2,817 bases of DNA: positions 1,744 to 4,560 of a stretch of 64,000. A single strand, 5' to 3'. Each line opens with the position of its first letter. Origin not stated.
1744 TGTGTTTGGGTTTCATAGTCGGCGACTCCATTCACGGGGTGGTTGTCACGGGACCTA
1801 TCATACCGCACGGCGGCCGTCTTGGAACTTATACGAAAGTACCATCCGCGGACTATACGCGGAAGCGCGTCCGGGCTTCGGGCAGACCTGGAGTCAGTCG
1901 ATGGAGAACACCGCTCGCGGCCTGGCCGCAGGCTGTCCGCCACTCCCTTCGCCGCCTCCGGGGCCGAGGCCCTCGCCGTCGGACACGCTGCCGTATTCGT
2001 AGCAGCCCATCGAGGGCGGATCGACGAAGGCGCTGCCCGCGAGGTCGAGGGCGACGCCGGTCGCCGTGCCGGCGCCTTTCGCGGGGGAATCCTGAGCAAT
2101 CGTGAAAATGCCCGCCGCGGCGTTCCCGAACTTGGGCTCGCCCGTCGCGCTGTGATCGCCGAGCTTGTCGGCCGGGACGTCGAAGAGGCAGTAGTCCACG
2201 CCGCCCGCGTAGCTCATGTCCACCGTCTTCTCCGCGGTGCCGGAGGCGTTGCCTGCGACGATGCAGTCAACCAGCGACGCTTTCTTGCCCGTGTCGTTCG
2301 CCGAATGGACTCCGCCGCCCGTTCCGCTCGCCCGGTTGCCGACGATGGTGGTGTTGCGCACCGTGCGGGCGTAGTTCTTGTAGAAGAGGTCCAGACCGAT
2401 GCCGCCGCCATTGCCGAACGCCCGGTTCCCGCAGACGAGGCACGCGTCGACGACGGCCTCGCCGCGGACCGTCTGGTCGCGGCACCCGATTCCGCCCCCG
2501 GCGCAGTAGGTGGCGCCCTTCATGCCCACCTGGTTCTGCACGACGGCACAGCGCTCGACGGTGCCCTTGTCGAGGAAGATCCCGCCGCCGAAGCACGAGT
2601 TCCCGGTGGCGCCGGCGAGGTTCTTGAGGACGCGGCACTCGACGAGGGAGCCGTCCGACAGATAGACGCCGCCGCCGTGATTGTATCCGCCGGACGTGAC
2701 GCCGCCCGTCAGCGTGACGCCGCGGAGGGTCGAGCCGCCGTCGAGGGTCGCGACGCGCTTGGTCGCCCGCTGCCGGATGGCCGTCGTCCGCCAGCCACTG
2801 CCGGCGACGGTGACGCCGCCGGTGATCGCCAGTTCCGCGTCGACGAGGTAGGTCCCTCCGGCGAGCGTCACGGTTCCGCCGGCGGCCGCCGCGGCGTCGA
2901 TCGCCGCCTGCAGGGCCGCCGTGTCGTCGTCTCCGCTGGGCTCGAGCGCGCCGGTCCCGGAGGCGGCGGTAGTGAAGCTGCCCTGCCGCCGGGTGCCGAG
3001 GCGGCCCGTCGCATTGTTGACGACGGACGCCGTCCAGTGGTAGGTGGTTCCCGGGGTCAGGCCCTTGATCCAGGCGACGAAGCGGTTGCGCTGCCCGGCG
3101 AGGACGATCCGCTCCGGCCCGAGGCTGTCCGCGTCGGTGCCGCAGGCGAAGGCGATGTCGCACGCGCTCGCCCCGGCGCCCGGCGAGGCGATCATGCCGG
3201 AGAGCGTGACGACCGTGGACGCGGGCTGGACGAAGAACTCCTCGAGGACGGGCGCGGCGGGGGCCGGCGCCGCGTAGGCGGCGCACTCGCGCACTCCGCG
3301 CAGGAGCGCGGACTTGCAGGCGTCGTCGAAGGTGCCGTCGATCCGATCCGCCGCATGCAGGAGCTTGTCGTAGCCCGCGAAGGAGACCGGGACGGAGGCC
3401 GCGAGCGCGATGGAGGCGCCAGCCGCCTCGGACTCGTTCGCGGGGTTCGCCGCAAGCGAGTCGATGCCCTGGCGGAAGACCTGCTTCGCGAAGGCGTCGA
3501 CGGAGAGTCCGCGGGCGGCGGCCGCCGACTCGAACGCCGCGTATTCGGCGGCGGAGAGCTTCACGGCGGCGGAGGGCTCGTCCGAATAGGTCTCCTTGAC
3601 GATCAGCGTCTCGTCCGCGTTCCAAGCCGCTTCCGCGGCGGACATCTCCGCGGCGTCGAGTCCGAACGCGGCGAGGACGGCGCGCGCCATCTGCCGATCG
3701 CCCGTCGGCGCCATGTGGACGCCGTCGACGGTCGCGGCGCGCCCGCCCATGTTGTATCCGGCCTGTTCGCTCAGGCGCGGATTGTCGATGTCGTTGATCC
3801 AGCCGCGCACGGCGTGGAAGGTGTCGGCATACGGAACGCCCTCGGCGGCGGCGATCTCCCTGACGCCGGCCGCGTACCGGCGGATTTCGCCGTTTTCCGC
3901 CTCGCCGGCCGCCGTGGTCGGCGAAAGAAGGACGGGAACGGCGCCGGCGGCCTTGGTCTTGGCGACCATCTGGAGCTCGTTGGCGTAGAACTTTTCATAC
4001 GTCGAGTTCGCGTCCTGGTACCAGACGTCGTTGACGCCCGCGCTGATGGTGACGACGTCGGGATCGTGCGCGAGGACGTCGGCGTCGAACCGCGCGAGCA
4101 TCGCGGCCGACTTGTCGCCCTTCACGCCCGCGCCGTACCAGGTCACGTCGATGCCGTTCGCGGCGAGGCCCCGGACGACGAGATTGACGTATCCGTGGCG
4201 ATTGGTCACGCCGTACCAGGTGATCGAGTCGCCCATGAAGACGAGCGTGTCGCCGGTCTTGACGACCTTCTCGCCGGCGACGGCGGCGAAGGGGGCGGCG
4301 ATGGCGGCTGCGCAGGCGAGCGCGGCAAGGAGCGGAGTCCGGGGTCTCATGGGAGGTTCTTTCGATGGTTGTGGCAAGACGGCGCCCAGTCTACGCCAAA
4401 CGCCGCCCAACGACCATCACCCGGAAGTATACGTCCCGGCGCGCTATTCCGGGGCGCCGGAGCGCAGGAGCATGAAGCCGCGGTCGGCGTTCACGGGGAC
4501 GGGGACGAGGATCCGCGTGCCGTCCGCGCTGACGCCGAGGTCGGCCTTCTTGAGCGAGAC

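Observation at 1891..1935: Conserved C-terminal tail ..P-R-x-(V/A)-(V/A)-F-(S/C/L)-(I/V)-D-COOH shared by five different secreted enzymes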

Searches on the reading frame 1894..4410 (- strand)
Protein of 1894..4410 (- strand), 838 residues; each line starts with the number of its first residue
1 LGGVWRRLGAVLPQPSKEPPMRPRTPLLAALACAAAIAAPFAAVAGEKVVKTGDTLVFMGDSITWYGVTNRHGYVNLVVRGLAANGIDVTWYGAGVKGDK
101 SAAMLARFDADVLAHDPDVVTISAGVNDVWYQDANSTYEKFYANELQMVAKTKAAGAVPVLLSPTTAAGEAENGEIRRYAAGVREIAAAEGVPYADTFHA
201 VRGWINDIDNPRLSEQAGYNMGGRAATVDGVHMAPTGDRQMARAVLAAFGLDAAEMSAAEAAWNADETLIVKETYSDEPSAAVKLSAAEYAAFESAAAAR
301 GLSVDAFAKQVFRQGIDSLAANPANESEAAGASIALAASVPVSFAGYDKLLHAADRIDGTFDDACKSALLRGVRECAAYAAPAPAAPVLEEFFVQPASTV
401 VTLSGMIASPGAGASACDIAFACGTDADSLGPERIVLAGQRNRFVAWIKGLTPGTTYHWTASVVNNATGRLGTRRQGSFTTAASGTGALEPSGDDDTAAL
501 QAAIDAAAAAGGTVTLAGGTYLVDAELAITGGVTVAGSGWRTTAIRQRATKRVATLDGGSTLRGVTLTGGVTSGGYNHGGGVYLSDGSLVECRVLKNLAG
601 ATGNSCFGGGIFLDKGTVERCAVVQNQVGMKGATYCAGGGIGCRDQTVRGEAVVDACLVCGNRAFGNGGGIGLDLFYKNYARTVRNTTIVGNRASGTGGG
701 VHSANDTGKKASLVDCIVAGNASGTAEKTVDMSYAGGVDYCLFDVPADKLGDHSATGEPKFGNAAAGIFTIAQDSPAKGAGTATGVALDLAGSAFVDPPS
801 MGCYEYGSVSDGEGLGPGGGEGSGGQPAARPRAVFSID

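Call 5: search_protein_families(library=pfam, proteins=[window:1894-4410:-], max_evalue=0.001)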
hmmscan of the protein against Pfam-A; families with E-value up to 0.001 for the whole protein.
window:1894-4410:- (838 aa): 4 families
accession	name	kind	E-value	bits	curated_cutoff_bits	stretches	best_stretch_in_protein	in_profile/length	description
PF13472.12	Lipase_GDSL_2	-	2e-23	84.2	32.9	1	58-204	1-156/178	GDSL-like Lipase/Acylhydrolase family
PF00657.28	Lipase_GDSL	-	9.4e-16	59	23.6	1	56-245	1-208/208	GDSL-like Lipase/Acylhydrolase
PF12708.12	Pect-lyase_RHGA_epim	-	3.5e-08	33.9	27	1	494-551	15-75/213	Rhamnogalacturonase A/epimerase, pectate lyase-like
PF04311.20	DUF459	-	0.00071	19.4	27.2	0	111-247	54-196/197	Protein of unknown function (DUF459)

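Call 6: search_protein_families(library=ncbifam, proteins=[window:1894-4410:-], max_evalue=1)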
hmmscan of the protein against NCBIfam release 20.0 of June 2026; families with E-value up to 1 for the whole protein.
window:1894-4410:- (838 aa): 1 family
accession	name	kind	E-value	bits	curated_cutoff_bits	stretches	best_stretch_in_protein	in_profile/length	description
NF007819.1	PRK10528.1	equivalog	0.0011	18.8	270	1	52-162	27-135/210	multifunctional acyl-CoA thioesterase I/protease I/lysophospholipase L1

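Call 66: find_encoding_contigs(protein=window:1894-4350:-, flank=10000, max_places=4)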
Protein window:1894-4350:- (818 aa): 4 contigs read that carry it; 3 places shown.
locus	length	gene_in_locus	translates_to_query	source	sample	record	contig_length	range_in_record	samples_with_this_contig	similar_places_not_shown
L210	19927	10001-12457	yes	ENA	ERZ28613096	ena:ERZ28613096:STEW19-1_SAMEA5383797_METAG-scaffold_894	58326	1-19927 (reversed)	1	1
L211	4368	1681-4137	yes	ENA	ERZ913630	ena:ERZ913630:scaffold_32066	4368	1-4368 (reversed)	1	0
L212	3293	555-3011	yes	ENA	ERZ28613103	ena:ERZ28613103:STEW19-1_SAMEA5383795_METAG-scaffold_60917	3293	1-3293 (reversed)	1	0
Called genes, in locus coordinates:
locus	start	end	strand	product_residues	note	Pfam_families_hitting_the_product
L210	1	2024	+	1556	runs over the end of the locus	PF00657:Lipase_GDSL, PF13472:Lipase_GDSL_2, PF10102:DUF2341, PF13385:Laminin_G_3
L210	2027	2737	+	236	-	PF00657:Lipase_GDSL, PF13472:Lipase_GDSL_2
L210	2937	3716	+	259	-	-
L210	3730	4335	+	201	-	PF07963:N_methyl (weak)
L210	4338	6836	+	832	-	-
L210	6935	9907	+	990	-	-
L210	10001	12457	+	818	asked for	PF00657:Lipase_GDSL, PF13472:Lipase_GDSL_2, PF12708:Pect-lyase_RHGA_epim (weak)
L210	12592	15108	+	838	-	PF13290:CHB_HEX_C_1, PF13287:Fn3_assoc, PF10102:DUF2341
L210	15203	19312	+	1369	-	-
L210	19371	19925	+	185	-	?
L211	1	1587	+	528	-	?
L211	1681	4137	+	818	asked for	PF00657:Lipase_GDSL, PF13472:Lipase_GDSL_2, PF12708:Pect-lyase_RHGA_epim (weak)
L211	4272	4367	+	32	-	?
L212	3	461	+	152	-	?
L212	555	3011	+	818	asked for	PF00657:Lipase_GDSL, PF13472:Lipase_GDSL_2, PF12708:Pect-lyase_RHGA_epim (weak)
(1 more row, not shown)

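Call 69: search_protein_families(library=ncbifam, proteins=[L210:2937-3716:+, L210:3730-4335:+, L210:4338-6836:+, L210:6935-9907:+, L210:2027-2737:+, L210:12592-15108:+, L210:15203-19312:+], max_evalue=0.1)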
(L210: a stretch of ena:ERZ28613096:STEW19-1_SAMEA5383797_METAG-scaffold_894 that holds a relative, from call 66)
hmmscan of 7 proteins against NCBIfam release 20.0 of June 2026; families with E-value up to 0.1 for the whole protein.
L210:2937-3716:+ (259 aa): 9 families
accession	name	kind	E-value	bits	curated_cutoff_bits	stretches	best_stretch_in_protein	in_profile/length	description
TIGR01711.1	gspJ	equivalog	0.00016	21.6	64.85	1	8-47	2-41/192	type II secretion system minor pseudopilin GspJ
TIGR02532.1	IV_pilin_GFxxxE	domain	0.0077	16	16.3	1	7-26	2-21/24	prepilin-type N-terminal cleavage/methylation domain-containing protein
TIGR01708.2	typeII_sec_gspH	equivalog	0.013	15.5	80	1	7-49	2-46/169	type II secretion system minor pseudopilin GspH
TIGR01710.1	typeII_sec_gspG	equivalog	0.047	13.7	88.85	1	7-88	1-75/134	type II secretion system major pseudopilin GspG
NF007862.0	PRK10574.1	equivalog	0.057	13.6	138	0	5-28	3-26/145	prepilin peptidase-dependent pilin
NF002462.1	PRK01678.1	exception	0.058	13.5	86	0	75-117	10-51/80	type B 50S ribosomal protein L31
TIGR01707.1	gspI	equivalog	0.063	13.8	44.35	0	8-59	1-52/101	type II secretion system minor pseudopilin GspI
NF006453.0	PRK08808.1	equivalog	0.074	12.1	295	1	2-45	2-48/211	type II secretion system protein J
NF007800.0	PRK10506.1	equivalog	0.095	12.5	158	0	3-40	5-42/163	prepilin peptidase-dependent protein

L210:3730-4335:+ (201 aa): 3 families
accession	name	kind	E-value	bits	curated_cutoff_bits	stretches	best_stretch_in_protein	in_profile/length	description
NF007848.0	PRK10557.1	equivalog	0.00017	20.9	120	1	9-76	5-73/192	prepilin peptidase-dependent protein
TIGR02532.1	IV_pilin_GFxxxE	domain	0.00022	20.9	16.3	1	14-37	1-24/24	prepilin-type N-terminal cleavage/methylation domain-containing protein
TIGR01707.1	gspI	equivalog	0.078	13.5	44.35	0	16-52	1-37/101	type II secretion system minor pseudopilin GspI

L210:4338-6836:+ (832 aa): 1 family
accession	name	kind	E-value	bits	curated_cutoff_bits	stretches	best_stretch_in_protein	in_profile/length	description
NF038301.1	EPS_HpsA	equivalog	1.4e-05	22.9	400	1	654-736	1303-1375/1503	hormogonium polysaccharide biosynthesis protein HpsA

L210:6935-9907:+ (990 aa): 1 family
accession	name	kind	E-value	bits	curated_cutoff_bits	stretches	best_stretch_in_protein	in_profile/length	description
NF041573.1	rhamnosid_Stmyc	equivalog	7.2e-12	43.9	1720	1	38-189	134-301/1028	alpha-L-rhamnosidase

L210:2027-2737:+ (236 aa): 0 families

L210:12592-15108:+ (838 aa): 1 family
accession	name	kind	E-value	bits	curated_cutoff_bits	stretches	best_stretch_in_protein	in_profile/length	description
NF042962.1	DUF499_antiphage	equivalog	0.001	17.1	1200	1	396-458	844-901/1025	anti-phage-associated DUF499 domain-containing protein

L210:15203-19312:+ (1369 aa): 0 families

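Call 70: search_protein_families(library=pfam, proteins=[L210:2937-3716:+, L210:3730-4335:+, L210:4338-6836:+, L210:6935-9907:+, L210:2027-2737:+, L210:12592-15108:+, L210:15203-19312:+], max_evalue=0.1)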
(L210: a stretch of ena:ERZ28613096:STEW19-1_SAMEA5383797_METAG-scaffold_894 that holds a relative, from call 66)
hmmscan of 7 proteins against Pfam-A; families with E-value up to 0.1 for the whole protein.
L210:2937-3716:+ (259 aa): 1 family
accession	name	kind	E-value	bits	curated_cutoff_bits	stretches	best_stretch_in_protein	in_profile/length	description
PF07963.17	N_methyl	-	0.0032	17.4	21.2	1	4-26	2-24/27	Prokaryotic N-terminal methylation motif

L210:3730-4335:+ (201 aa): 1 family
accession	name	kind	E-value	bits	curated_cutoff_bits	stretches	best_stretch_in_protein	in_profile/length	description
PF07963.17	N_methyl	-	7.7e-06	25.7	21.2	1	12-37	2-27/27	Prokaryotic N-terminal methylation motif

L210:4338-6836:+ (832 aa): 1 family
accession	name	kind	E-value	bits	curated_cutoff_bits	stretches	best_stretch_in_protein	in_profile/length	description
PF14341.11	PilX_N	-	0.00092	19.6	25.5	1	17-65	5-51/51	PilX N-terminal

L210:6935-9907:+ (990 aa): 0 families

L210:2027-2737:+ (236 aa): 2 families
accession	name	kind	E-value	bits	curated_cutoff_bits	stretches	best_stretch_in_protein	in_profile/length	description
PF13472.12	Lipase_GDSL_2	-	8.3e-29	101.8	32.9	1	46-216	1-178/178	GDSL-like Lipase/Acylhydrolase family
PF00657.28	Lipase_GDSL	-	3.5e-09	37.5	23.6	1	44-220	1-207/208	GDSL-like Lipase/Acylhydrolase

L210:12592-15108:+ (838 aa): 4 families
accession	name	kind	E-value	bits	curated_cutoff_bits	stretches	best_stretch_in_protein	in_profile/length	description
PF13287.12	Fn3_assoc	-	2.1e-20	73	23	1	397-455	1-59/59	Fn3 associated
PF13290.12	CHB_HEX_C_1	-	3e-19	69.2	22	1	386-451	2-66/67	Chitobiase/beta-hexosaminidase C-terminal domain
PF10102.14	DUF2341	-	1.2e-09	38.9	23.4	1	510-583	1-72/84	Domain of unknown function (DUF2341)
PF17161.10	DUF5123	-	0.01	17.4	35.1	1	233-343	2-103/113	Domain of unknown function (DUF5123)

L210:15203-19312:+ (1369 aa): 1 family
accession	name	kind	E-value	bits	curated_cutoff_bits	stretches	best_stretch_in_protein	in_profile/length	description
PF03928.20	HbpS-like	-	0.011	16.3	25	1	1071-1152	49-126/128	Haem degrading protein HbpS-like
